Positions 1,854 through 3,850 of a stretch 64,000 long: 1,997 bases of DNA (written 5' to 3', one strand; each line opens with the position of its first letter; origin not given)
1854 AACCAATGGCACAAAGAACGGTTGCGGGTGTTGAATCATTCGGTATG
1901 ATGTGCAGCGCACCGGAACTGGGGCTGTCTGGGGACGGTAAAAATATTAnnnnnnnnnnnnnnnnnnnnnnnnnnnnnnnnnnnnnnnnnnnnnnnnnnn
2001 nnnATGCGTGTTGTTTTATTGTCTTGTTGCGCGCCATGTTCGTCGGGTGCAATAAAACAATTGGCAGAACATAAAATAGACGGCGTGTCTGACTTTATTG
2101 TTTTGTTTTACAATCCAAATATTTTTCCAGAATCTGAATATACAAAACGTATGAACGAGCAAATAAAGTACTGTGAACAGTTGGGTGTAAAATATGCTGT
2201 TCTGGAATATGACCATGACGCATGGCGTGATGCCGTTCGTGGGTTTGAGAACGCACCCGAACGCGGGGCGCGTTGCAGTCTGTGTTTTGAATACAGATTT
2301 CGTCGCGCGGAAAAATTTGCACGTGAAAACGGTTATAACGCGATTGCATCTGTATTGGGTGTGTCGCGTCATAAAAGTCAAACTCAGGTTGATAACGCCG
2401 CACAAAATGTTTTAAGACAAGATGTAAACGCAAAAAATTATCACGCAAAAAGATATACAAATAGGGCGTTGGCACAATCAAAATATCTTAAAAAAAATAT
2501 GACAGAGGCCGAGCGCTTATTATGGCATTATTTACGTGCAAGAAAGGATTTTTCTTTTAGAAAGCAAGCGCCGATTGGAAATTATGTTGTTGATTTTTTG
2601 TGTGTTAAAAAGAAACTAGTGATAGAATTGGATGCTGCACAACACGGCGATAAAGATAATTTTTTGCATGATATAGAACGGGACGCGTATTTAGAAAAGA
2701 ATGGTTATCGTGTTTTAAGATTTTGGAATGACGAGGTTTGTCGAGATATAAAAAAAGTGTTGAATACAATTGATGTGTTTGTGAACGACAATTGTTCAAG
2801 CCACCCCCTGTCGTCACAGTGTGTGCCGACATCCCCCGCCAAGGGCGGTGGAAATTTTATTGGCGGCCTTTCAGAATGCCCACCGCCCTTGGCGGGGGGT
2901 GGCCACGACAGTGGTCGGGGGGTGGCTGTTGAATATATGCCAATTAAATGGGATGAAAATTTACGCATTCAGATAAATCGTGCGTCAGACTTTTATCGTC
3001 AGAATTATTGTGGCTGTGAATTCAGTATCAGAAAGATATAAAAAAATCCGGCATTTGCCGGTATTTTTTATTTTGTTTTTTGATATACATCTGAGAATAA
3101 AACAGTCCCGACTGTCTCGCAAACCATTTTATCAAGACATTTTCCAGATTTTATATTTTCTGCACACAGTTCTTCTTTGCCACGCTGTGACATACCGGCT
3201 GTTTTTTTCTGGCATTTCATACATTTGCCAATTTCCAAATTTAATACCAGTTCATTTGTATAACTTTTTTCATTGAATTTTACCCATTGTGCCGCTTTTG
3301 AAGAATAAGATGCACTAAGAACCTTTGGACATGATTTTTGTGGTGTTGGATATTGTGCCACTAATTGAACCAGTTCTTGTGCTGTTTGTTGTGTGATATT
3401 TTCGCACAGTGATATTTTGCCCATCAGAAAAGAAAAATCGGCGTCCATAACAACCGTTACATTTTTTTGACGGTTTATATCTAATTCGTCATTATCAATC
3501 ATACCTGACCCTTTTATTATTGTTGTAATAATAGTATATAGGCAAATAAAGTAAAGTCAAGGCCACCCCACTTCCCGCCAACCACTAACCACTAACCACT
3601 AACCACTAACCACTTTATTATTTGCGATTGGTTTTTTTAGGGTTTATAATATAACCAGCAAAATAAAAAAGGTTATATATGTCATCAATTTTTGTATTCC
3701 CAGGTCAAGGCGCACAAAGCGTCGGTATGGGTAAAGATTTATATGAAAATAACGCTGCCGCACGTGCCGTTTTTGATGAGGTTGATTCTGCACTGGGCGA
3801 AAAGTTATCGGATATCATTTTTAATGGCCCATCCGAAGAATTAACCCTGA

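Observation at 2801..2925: About 125-bp imperfect palindrome translated in-frame (RPE-like element)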

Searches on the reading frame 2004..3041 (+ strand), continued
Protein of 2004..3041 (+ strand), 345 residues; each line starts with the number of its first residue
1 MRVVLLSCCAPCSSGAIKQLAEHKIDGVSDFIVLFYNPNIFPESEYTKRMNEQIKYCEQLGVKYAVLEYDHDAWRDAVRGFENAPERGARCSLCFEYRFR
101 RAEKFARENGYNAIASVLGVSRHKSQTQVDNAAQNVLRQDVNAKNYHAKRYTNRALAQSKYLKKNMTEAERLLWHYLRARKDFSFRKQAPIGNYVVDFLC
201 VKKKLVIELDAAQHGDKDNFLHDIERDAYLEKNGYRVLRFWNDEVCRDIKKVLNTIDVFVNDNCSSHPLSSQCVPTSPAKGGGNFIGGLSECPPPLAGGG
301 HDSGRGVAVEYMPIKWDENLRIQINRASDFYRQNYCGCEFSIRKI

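Call 37: find_encoding_contigs(protein=P0019, flank=3000, max_places=1)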
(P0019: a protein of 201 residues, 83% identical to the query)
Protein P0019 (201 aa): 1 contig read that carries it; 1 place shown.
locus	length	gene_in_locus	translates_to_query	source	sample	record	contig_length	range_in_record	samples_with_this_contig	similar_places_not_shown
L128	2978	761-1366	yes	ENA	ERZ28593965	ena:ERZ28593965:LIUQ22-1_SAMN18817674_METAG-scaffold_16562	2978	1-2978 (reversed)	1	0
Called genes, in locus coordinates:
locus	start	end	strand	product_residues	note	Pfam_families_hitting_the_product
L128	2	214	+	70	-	?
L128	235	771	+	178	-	-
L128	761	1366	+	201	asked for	PF02677:QueH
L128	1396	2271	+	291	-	PF00698:Acyl_transf_1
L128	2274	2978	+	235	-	?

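Call 38: find_encoding_contigs(protein=P0024, flank=3000, max_places=1)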
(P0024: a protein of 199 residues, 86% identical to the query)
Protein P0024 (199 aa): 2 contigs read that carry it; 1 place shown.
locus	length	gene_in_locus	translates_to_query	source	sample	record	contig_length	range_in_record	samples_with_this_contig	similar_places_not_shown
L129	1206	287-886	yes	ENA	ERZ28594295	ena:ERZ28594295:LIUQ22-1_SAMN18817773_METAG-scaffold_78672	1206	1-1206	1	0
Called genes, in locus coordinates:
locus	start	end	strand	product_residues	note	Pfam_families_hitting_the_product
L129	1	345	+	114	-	?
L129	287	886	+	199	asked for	PF02677:QueH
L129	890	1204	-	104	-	?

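Call 58: predict_structure(alignment_id=A2)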
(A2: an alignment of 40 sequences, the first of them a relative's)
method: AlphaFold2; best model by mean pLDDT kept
length: 348 residues; sequences in the alignment: 40
mean_pLDDT: 81.8   pTM: 0.59
mean pLDDT of the five models: 81.8, 81.1, 80.1, 79.7, 78.2
residues with pLDDT >= 90: 195; 70-90: 78; 50-70: 25; < 50: 50
segments of 3 or more residues with pLDDT < 50: 145-151, 269-308
pLDDT, mean of each block of 10 residues (from residue 1): 89 87 95 96 89 92 96 91 86 92 95 95 82 94 50 75 93 97 95 93 96 72 87 93 94 97 73 37 37 37 44 90 88 71 58
secondary structure, 60 per line:
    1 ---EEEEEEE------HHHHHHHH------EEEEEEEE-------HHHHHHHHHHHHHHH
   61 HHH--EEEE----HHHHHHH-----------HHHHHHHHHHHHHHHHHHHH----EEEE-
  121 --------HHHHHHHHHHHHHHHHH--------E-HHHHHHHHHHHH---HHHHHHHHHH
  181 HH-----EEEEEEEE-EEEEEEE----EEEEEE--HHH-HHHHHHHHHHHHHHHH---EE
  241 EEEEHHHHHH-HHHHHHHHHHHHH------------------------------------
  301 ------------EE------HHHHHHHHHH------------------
elements in order: E4-10 H17-24 E31-38 H46-63 E66-69 H74-80 H92-111 E116-119 H129-145 H156-167 H171-182 E188-195 E197-203 E208-213 H220-235 E239-244 H245-250 H252-264 H321-330

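Call 62: search_protein_families(library=ncbifam, proteins=[window:2004-3038:+], max_evalue=0.001)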
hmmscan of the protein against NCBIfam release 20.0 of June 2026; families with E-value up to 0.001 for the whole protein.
window:2004-3038:+ (345 aa): 1 family
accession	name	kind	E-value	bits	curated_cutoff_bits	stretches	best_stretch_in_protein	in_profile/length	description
NF007294.0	PRK09767.1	equivalog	6.7e-24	84.2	218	1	158-263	8-113/117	DUF559 domain-containing protein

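Call 80: fold_search(model_id=the predicted structure, library=pdb)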
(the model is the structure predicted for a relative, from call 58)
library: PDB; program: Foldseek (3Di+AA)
matches with E <= 10: 1427; with E <= 0.001: 74
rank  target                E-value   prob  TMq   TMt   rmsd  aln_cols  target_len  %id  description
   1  9d86                  2.5e-09  1.00  0.35  0.66   2.4       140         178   25  Crystal structure of epoxyqueuosine reductase QueH C9S mutant from Thermotoga maritima (released 2024-12-18)
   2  7lc5                  4.8e-09  1.00  0.35  0.66   2.4       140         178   26  Crystal structure of epoxyqueuosine reductase QueH from Thermotoga maritima (released 2021-11-03)
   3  7lc7                  9.9e-09  1.00  0.35  0.66   2.4       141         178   26  Crystal structure of epoxyqueuosine reductase QueH in complex with GMP from Thermotoga maritima (released 2022-01-12)
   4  9dco                  1.1e-07  1.00  0.35  0.67   1.9       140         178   26  Crystal structure of epoxyqueuosine reductase QueH D13N mutant from Thermotoga maritima (released 2024-12-18)
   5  9deu                  4.0e-07  1.00  0.32  0.67   2.7       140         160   25  Crystal structure of epoxyqueuosine reductase QueH in complex with queuosine (released 2024-12-18)
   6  3hrl                  2.4e-06  1.00  0.24  0.84   2.1        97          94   41  Crystal structure of a putative endonuclease-like protein (ngo0050) from neisseria gonorrhoeae (released 2009-06-30)
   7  6utq_F                6.2e-06  1.00  0.27  0.36  17.6       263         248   15  LarE, a sulfur transferase involved in synthesis of the cofactor for lactate racemase in complex with cadmium (released 2019-11-06)
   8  5udq_A                7.0e-06  1.00  0.27  0.35  17.7       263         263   14  LarE, a sulfur transferase involved in synthesis of the cofactor for lactate racemase, apo form (released 2017-08-23)
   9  5udr_F                1.5e-05  1.00  0.27  0.36  17.7       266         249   14  LarE, a sulfur transferase involved in synthesis of the cofactor for lactate racemase in complex with nicotinamide mon (released 2017-08-23)
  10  6dg3_H                1.5e-05  1.00  0.25  0.34  17.7       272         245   14  LarE, a sulfur transferase involved in synthesis of the cofactor for lactate racemase, in complex with caesium (released 2019-05-22)
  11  6b2m_C                1.5e-05  1.00  0.25  0.33  17.3       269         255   15  LarE, a sulfur transferase involved in synthesis of the cofactor for lactate racemase in complex with coenzyme A (released 2018-09-05)
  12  6utt_A                1.7e-05  1.00  0.25  0.33  17.7       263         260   15  LarE, a sulfur transferase involved in synthesis of the cofactor for lactate racemase in complex with calcium (released 2019-11-06)
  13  5udt_B                1.9e-05  1.00  0.27  0.35  18.0       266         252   14  LarE, a sulfur transferase involved in synthesis of the cofactor for lactate racemase, in complex with AMP (released 2017-08-23)
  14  5udq_B                2.1e-05  1.00  0.25  0.34  17.9       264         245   14  LarE, a sulfur transferase involved in synthesis of the cofactor for lactate racemase, apo form (released 2017-08-23)
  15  6b2o_F                2.5e-05  1.00  0.25  0.33  17.5       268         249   15  LarE, a sulfur transferase involved in synthesis of the cofactor for lactate racemase, C176A variant (released 2018-09-05)
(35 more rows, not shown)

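Call 82: find_encoding_contigs(protein=P0001, flank=500, max_places=2)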
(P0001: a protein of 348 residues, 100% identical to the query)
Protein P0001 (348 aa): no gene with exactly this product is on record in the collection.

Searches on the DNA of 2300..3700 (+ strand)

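Call 28: search_rna_families(source=window, start=2300, end=3700, threshold=evalue, max_evalue=1)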
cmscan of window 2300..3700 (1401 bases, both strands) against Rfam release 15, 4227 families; matches with E-value up to 1: 9.
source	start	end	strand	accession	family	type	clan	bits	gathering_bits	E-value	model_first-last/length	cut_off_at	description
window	3040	3153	-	RF00512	Leu_leader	Cis-reg; leader;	-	24.2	50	0.024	1-148/148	no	Leucine operon leader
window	3041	3138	-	RF02747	FtrA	Gene; sRNA;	-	24.1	134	0.9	1-111/111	no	Francisella sRNA A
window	2831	2900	+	RF03265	mir-1460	Gene; miRNA;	-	22.6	74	0.68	1-91/91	no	mir-1460 microRNA precursor family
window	2821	2906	-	RF01897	mir-188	Gene; miRNA;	-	21.1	72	0.36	1-84/84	no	mir-188 microRNA precursor family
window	3007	3087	+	RF02621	BSnc120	Gene; sRNA;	-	20.6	114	0.13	1-88/88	no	Brucella sRNA 120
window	2822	2907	+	RF01897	mir-188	Gene; miRNA;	-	19.5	72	0.97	1-84/84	no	mir-188 microRNA precursor family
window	2821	2946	+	RF00499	Parecho_CRE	Cis-reg;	-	18.9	55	0.67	1-116/116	no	Human parechovirus 1 (HPeV1) cis regulatory element (CRE)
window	2813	2913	+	RF03479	mir-324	Gene; miRNA;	-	18.6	70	0.63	1-83/83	no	mir-324 microRNA precursor family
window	2445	2568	-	RF01460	rliH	Gene; sRNA;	-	13.8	100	0.33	1-429/429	no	Listeria sRNA rliH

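Call 57: search_rna_families(sources=[L131, L132, L144, L145, L154, L161, L162, L171, L178, L179, L190, L195], threshold=evalue, max_evalue=0.01)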
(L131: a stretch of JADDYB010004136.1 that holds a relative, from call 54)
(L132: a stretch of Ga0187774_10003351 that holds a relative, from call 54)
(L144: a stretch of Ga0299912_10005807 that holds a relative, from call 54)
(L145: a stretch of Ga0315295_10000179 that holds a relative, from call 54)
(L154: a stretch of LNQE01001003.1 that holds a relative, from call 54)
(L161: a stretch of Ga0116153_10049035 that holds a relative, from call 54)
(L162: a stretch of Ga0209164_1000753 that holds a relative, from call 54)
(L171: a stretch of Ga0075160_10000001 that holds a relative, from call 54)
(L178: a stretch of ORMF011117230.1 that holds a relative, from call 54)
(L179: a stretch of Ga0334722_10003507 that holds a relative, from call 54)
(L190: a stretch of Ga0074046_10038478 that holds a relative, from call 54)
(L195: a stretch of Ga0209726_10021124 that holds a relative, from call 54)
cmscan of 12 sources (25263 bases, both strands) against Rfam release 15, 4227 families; matches with E-value up to 0.01: 3.
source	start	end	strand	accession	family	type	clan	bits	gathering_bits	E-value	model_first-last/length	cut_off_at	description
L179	1322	1450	+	RF01897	mir-188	Gene; miRNA;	-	32.6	72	0.0045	1-84/84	no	mir-188 microRNA precursor family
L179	1319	1455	-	RF04096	mir-4433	Gene; miRNA;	-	32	77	0.0087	1-83/83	no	mir-4433 microRNA precursor family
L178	2226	2268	-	RF00084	CsrC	Gene; sRNA;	CL00106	25.8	61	0.00033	201-244/255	no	CsrC RNA family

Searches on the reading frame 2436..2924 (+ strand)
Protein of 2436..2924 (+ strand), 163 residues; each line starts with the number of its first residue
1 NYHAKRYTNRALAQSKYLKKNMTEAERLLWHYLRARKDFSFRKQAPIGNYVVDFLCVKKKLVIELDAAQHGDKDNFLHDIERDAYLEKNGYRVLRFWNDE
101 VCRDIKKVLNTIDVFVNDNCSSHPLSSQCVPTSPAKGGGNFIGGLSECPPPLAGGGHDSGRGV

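Call 33: find_homologous_proteins(query=window:2436-2924:+, max_evalue=1e-10)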
Query seq(163 aa) (163 aa): 473 proteins with E <= 1e-10 among 493 candidates; the best 120 are listed.
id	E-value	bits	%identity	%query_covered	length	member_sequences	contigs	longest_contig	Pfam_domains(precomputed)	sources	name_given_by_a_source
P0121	4.1e-47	178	61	86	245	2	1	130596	PF04480.19,PF18741.8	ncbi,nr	ncbi:DUF559 domain-containing protein [bacterium]|nr:DUF559 domain-containing protein [bacterium]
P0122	6.9e-34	135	52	77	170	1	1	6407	PF04480.19,PF18741.8,PF02677.21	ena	-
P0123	2.5e-28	117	50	72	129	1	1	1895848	PF04480.19,PF18741.8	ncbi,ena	-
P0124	7.3e-27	112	49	70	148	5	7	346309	PF04480.19,PF18741.8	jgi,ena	-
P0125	8.0e-27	112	50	72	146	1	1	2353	PF04480.19,PF18741.8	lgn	-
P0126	3.7e-26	110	52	63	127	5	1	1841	PF04480.19,PF18741.8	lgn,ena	-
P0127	1.6e-25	108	46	83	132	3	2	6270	PF04480.19,PF18741.8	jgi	-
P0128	2.1e-25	107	44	76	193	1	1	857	PF04480.19,PF18741.8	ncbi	-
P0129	2.9e-25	107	52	63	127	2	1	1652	PF04480.19,PF18741.8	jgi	jgi:very-short-patch-repair endonuclease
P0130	3.9e-25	106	47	68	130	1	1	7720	PF04480.19,PF18741.8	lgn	-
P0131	4.9e-25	106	51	61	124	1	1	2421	PF04480.19,PF18741.8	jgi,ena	-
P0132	7.1e-25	106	47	68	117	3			PF04480.19,PF18741.8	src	-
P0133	1.2e-24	105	49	68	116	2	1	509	PF04480.19,PF18741.8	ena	-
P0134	1.3e-24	105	51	64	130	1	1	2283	PF04480.19,PF18741.8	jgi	-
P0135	1.6e-24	104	51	59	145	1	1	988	PF04480.19,PF18741.8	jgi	-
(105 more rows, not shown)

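Call 39: find_encoding_contigs(protein=P0121, flank=3000, max_places=1)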
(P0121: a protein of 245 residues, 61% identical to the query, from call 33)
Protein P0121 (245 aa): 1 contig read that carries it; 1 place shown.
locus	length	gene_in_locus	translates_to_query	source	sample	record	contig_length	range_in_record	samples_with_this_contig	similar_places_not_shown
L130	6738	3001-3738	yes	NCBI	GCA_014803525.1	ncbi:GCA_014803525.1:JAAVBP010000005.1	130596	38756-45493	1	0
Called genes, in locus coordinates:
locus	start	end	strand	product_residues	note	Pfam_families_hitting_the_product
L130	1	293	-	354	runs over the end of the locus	PF02463:SMC_N, PF13476:AAA_23 (weak), PF13304:AAA_21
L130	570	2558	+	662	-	PF00133:tRNA-synt_1 (weak), PF09334:tRNA-synt_1g, PF19303:Anticodon_3, PF01588:tRNA_bind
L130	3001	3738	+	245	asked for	PF04480:DUF559, PF18741:MTES_1575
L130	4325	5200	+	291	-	PF00698:Acyl_transf_1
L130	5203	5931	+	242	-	PF00106:adh_short, PF08659:KR, PF01370:Epimerase, PF13460:NAD_binding_10 (faint), PF13561:adh_short_C2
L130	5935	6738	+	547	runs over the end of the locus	PF01134:GIDA, PF07992:Pyr_redox_2 (weak), PF12831:FAD_oxidored (weak), PF13932:SAM_GIDA_C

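Call 54: find_related_loci(query=A3, collection=metagenome_contigs, flank=1000)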
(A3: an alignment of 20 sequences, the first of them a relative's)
Query A3 (129 aa) in metagenome_contigs; peptide patterns used: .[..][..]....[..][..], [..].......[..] (x = any residue, [..] = any of these).
600 stretches matched a pattern (row limit reached: there are more); 596 encode a relative of the query (tblastn E <= 1e-3); the best 80 are kept; 80 distinct loci.
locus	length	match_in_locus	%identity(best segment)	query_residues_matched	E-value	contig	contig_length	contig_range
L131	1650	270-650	65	1-127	3e-57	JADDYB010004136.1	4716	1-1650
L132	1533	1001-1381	65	1-127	2e-57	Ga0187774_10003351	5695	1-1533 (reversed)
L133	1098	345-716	63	1-126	6e-56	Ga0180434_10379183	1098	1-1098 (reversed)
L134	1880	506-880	61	1-127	3e-50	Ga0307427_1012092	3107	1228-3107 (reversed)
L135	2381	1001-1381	60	1-129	4e-49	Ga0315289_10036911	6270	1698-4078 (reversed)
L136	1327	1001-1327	67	8-118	5e-48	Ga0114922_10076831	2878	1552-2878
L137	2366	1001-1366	57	1-126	2e-45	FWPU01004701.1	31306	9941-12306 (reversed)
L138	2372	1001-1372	54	1-126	7e-45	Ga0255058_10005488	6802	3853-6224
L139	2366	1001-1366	57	5-129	6e-45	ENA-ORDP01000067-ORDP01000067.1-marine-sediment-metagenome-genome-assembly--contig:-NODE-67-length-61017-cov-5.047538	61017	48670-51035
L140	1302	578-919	61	9-126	1e-45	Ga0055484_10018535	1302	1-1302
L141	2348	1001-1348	53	1-120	5e-43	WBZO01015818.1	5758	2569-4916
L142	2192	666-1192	61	5-126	5e-43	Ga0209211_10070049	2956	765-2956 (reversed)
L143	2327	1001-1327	59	6-114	2e-42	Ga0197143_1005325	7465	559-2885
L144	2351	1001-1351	58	1-120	1e-42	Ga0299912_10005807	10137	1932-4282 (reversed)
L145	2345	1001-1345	58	8-126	2e-42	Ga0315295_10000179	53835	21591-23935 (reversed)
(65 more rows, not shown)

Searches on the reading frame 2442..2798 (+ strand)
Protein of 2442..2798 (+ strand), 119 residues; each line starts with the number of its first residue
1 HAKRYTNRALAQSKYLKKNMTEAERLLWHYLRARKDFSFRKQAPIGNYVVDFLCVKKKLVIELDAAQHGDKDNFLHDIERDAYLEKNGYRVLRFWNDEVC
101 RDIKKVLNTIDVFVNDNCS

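Call 62: search_protein_families(library=ncbifam, proteins=[window:2442-2798:+], max_evalue=0.001)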
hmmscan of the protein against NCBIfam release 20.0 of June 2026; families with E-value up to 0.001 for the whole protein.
window:2442-2798:+ (119 aa): 1 family
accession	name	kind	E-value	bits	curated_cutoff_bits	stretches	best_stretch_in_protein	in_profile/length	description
NF007294.0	PRK09767.1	equivalog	1.2e-24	86.6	218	1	12-113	8-109/117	DUF559 domain-containing protein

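Call 63: search_protein_families(library=padloc, proteins=[window:2442-2798:+], max_evalue=0.01)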
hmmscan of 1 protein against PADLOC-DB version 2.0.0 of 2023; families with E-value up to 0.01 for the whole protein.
window:2442-2798:+ (119 aa): 2 families
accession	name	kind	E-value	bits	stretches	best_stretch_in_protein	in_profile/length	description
PDLC02868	DpdF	-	1.8e-06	24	1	48-99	82-133/1078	DpdF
PDLC03678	HEase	-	3.2e-05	21.7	1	39-114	184-258/266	homing endonuclease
